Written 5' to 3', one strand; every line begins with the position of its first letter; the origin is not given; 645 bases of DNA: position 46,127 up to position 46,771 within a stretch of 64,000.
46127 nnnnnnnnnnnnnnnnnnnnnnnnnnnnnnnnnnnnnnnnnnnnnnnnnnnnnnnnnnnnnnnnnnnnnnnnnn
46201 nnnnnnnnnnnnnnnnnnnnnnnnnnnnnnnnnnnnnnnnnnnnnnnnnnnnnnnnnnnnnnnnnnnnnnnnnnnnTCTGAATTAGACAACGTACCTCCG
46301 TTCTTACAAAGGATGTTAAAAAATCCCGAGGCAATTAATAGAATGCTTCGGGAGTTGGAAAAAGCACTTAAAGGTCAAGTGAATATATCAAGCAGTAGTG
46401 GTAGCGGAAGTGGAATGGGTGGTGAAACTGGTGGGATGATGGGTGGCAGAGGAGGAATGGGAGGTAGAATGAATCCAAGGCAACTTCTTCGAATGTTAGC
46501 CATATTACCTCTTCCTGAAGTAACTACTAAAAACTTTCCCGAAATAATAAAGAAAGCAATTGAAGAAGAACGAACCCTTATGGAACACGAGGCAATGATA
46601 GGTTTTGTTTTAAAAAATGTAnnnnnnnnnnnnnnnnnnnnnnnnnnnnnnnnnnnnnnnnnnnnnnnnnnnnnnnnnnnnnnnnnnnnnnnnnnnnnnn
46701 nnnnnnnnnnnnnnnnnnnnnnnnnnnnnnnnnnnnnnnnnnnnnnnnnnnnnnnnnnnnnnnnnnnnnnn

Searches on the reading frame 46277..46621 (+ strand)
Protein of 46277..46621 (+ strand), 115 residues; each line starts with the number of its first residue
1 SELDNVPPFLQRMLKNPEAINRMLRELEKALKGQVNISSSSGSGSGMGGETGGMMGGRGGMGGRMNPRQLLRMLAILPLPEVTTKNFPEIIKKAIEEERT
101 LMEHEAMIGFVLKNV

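Call 46: find_homologous_proteins(query=A5, max_evalue=0.001)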
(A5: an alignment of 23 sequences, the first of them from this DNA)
Query A5 (23 sequences): 857 candidates shared short words with the query, none scored E <= 0.001.

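Call 54: predict_structure(alignment_id=A4)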
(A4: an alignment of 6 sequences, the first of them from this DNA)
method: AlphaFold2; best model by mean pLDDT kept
length: 107 residues; sequences in the alignment: 6
mean_pLDDT: 65.5   pTM: 0.46
mean pLDDT of the five models: 65.5, 64.3, 62.4, 62.1, 61.1
residues with pLDDT >= 90: 0; 70-90: 60; 50-70: 16; < 50: 31
segments of 3 or more residues with pLDDT < 50: 35-63
pLDDT, mean of each block of 10 residues (from residue 1): 59 73 78 51 45 42 61 78 80 84 73
secondary structure, 60 per line:
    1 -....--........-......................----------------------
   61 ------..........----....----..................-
elements in order: H2-5 H8-15 H17-38 H67-76 H81-84 H89-106

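Call 56: search_protein_families(library=pfam, alignment_id=A5, max_evalue=10)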
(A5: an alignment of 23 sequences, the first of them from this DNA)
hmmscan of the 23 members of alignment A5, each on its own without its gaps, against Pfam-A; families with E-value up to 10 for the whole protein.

A. member 1, seq(113 aa): 0 families

B. families by the number of members that match (of 23 scanned): 9 families
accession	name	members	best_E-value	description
PF20090.4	DUF6482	1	0.012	Family of unknown function (DUF6482)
PF19963.4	VMAP-M1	1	0.035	vWA-MoxR associated protein middle region (VMAP-M) 1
PF18535.6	Gal11_ABD1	1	0.079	Gal11 activator-binding domain (ABD1)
PF16056.10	DUF4799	1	0.095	Domain of unknown function (DUF4799)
PF04255.20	DUF433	1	0.13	Protein of unknown function (DUF433)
PF01326.24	PPDK_N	1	0.17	Pyruvate phosphate dikinase, AMP/ATP-binding domain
PF11107.14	FANCF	1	0.19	Fanconi anemia group F protein (FANCF)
PF04690.20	YABBY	1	0.35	YABBY protein, C-terminal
PF24020.1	DUF7333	1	0.51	Family of unknown function (DUF7333)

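Call 62: fold_search(model_id=the predicted structure, library=pdb)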
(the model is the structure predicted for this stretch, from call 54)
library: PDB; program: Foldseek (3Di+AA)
matches with E <= 10: 0; with E <= 0.001: 0
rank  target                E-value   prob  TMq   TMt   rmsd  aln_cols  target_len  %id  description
